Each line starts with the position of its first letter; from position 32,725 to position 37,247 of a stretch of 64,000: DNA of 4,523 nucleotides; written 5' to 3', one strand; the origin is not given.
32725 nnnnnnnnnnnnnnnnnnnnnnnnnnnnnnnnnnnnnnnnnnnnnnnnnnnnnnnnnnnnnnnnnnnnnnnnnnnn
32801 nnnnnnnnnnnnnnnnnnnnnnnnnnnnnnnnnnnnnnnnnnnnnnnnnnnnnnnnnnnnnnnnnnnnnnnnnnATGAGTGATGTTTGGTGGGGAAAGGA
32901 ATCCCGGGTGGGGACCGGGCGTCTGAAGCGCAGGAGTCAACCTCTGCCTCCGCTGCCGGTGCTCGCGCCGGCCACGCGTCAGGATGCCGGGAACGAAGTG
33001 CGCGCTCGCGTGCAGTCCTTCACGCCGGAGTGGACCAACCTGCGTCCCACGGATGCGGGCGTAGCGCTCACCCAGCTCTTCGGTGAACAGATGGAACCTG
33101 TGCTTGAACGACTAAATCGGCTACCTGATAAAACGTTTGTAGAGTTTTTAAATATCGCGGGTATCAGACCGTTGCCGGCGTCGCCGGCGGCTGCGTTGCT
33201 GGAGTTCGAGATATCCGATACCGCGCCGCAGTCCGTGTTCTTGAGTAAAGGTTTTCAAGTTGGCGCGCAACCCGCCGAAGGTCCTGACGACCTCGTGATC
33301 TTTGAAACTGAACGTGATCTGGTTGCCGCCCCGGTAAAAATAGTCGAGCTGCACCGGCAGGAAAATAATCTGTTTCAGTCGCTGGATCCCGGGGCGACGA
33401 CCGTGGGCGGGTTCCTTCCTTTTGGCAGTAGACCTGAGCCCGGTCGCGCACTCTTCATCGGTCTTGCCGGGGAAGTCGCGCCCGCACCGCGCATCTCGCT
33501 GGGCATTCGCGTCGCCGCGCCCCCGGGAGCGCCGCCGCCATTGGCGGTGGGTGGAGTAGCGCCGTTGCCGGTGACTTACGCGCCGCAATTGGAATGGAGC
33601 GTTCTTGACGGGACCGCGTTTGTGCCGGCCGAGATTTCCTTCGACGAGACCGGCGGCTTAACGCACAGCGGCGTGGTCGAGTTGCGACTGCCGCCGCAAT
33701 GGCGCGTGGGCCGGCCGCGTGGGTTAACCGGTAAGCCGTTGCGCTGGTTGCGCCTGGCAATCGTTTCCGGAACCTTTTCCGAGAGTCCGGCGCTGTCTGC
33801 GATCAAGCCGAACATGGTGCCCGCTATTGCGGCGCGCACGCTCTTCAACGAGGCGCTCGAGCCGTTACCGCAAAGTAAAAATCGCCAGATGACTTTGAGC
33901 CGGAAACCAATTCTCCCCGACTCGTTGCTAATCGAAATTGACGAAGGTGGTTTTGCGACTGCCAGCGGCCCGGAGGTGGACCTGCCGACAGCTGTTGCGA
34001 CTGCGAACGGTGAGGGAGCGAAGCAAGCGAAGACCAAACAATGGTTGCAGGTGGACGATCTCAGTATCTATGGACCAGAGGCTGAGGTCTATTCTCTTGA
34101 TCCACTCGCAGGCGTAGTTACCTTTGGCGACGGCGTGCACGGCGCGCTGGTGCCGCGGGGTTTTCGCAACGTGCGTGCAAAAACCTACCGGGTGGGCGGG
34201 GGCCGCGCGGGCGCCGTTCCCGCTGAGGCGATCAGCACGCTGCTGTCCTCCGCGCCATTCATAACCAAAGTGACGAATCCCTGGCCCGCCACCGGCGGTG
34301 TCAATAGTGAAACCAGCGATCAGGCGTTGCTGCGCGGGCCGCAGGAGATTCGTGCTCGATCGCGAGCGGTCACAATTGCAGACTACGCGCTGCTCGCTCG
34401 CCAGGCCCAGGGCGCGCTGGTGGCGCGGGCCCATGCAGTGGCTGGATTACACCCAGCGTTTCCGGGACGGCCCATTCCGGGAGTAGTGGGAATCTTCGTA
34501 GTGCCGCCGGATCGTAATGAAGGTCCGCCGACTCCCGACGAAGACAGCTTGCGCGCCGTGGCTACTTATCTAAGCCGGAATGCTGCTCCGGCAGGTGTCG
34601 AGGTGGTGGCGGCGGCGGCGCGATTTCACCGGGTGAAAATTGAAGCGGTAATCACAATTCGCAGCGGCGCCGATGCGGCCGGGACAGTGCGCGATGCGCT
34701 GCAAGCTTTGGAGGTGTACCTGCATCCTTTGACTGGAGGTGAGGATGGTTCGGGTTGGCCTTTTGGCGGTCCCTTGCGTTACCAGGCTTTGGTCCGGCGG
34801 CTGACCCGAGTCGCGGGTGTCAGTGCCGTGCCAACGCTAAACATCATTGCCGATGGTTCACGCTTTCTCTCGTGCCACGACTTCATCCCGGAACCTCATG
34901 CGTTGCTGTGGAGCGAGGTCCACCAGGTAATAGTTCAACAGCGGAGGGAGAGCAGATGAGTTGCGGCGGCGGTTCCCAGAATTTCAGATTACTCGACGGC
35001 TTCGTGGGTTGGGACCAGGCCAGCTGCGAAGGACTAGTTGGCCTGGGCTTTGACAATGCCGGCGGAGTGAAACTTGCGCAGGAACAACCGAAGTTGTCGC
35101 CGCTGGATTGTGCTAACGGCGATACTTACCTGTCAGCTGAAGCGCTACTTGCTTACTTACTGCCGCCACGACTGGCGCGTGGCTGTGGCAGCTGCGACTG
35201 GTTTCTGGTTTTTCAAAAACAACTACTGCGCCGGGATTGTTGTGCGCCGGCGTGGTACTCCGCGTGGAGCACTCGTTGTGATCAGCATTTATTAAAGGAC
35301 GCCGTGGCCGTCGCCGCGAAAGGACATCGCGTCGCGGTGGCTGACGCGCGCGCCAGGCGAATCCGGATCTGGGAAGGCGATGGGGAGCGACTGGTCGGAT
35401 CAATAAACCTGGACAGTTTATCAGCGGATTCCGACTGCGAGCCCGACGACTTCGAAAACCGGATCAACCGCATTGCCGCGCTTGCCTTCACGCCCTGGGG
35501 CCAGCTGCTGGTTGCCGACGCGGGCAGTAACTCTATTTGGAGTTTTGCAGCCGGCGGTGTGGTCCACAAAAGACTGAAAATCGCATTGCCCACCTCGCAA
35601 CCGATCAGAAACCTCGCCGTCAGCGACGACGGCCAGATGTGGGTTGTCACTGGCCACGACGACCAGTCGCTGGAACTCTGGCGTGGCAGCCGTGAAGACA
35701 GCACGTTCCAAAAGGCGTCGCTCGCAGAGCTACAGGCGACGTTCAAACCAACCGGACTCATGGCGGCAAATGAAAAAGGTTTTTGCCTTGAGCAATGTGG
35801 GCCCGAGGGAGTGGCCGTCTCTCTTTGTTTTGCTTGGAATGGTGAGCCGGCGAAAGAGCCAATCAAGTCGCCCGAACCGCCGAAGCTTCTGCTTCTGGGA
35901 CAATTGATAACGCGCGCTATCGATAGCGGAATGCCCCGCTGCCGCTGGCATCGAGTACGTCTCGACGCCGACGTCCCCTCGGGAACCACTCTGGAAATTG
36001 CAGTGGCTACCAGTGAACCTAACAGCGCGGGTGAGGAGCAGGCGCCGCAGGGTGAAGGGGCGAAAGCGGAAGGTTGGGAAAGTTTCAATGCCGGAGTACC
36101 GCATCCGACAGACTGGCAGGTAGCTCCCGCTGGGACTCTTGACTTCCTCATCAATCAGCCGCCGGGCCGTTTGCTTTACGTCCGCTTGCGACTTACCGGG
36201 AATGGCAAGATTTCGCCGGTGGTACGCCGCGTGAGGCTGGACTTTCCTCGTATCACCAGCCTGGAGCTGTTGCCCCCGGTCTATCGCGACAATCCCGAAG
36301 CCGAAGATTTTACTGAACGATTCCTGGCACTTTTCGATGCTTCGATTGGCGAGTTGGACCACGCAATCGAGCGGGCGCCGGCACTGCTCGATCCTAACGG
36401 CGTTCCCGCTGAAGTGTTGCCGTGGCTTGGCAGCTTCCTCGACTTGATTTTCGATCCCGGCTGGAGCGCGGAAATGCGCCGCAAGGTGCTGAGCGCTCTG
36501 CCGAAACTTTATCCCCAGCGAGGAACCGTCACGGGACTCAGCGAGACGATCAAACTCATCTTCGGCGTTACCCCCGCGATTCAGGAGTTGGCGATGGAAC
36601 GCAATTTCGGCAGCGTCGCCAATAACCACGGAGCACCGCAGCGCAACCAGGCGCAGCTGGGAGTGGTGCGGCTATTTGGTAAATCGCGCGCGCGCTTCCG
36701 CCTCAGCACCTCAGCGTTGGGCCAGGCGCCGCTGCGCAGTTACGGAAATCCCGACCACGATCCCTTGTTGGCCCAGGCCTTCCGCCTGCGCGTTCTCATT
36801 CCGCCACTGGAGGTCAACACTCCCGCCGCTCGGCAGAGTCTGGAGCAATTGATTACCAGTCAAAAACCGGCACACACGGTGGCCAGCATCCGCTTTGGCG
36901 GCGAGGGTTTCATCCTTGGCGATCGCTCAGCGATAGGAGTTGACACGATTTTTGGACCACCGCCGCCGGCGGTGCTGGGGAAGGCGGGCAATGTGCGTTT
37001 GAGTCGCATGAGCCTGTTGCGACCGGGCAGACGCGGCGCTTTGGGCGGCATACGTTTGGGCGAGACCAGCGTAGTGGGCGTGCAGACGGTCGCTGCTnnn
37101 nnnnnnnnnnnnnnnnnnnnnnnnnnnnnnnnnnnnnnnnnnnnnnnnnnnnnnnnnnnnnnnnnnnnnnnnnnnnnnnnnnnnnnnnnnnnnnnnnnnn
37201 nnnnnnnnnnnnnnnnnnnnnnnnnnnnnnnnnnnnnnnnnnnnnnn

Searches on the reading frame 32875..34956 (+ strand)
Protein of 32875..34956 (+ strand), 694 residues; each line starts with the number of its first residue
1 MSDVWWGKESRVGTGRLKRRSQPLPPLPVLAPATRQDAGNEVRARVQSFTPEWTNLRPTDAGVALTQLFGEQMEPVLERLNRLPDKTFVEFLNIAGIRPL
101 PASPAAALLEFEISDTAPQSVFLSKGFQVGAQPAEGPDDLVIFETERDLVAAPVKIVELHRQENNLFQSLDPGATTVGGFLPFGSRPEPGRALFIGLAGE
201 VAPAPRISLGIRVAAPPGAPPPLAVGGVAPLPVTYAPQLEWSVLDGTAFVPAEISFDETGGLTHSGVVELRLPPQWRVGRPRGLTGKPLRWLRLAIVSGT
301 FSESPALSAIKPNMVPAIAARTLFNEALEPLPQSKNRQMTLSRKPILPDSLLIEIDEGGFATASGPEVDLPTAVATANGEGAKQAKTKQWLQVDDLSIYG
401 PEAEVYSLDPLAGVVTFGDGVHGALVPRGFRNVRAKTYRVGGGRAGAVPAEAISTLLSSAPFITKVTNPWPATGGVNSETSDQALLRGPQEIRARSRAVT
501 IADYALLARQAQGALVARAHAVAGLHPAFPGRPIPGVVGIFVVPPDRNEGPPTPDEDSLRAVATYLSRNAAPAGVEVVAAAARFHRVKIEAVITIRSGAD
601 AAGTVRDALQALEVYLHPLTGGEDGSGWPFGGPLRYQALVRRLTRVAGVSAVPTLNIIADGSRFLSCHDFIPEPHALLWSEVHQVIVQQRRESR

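Call 8: search_protein_families(library=pfam, proteins=[window:32875-34956:+], max_evalue=0.1)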
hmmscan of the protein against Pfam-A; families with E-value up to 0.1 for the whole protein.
window:32875-34956:+ (694 aa): 1 family
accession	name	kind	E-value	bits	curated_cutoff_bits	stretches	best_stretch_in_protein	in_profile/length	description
PF04865.19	Baseplate_J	-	2.9e-13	50.1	21.1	1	443-617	75-238/255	Baseplate J-like protein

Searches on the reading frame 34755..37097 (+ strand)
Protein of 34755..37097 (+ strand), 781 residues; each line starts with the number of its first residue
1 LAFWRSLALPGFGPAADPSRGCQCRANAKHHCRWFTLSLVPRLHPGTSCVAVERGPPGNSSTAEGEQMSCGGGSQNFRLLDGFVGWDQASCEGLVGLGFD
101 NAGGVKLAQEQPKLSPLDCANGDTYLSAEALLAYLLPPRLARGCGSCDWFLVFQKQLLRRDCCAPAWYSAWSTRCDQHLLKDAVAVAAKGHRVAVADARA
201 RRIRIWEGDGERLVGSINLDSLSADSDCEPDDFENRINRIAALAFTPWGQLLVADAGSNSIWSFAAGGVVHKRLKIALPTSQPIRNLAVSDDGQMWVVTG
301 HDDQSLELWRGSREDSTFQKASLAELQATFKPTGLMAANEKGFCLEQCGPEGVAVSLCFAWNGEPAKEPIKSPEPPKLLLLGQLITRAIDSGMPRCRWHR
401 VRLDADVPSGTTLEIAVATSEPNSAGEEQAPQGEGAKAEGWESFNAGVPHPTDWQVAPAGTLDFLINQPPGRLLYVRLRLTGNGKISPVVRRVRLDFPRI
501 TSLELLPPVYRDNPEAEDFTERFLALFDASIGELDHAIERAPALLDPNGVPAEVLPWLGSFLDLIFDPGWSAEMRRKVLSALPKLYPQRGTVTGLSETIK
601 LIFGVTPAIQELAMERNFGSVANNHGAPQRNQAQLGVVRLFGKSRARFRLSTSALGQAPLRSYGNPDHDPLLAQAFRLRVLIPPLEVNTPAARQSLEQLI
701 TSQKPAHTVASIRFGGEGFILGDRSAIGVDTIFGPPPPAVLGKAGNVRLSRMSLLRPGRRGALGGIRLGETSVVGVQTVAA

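Call 8: search_protein_families(library=pfam, proteins=[window:34755-37097:+], max_evalue=0.1)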
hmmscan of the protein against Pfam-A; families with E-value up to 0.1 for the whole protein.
window:34755-37097:+ (781 aa): 3 families
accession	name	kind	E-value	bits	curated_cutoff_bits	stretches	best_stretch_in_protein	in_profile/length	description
PF09684.15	Tail_P2_I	-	1.7e-09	38.1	20.6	1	518-615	6-100/139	Phage tail protein (Tail_P2_I)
PF00400.38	WD40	-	0.023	15.7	27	0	282-309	12-38/39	WD domain, G-beta repeat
PF01436.27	NHL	-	0.043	14.3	20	0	243-262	7-26/28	NHL repeat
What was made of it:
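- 34956..37100 (+): Cis12 / Tail_P2_I baseplate wedge protein (714 aa), the presumed TssG-like docking partner. Pfam Tail_P2_I, E 1.7e-9 (call 8).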

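Call 11: search_protein_families(library=ncbifam, proteins=[window:34755-37097:+], max_evalue=0.1)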
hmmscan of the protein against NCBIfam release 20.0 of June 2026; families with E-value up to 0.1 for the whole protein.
window:34755-37097:+ (781 aa): 4 families
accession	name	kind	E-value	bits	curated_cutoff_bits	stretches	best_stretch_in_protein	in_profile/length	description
NF053768.1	CIS12_fam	equivalog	3.7e-44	151.5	860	2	452-732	421-690/715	CIS12 family contractile injection system protein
TIGR02242.1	tail_TIGR02242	domain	2.8e-23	82.4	51.85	1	504-612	2-109/131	phage tail protein domain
TIGR01634.1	tail_P2_I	equivalog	0.00058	19.8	30.05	1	542-611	27-96/139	phage tail protein I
NF033206.1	ScyE_fam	subfamily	0.034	13.7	80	0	223-275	128-175/333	ScyD/ScyE family protein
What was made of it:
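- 34956..37100 (+): NCBIfam CIS12_fam, E 3.7e-44 (call 11).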
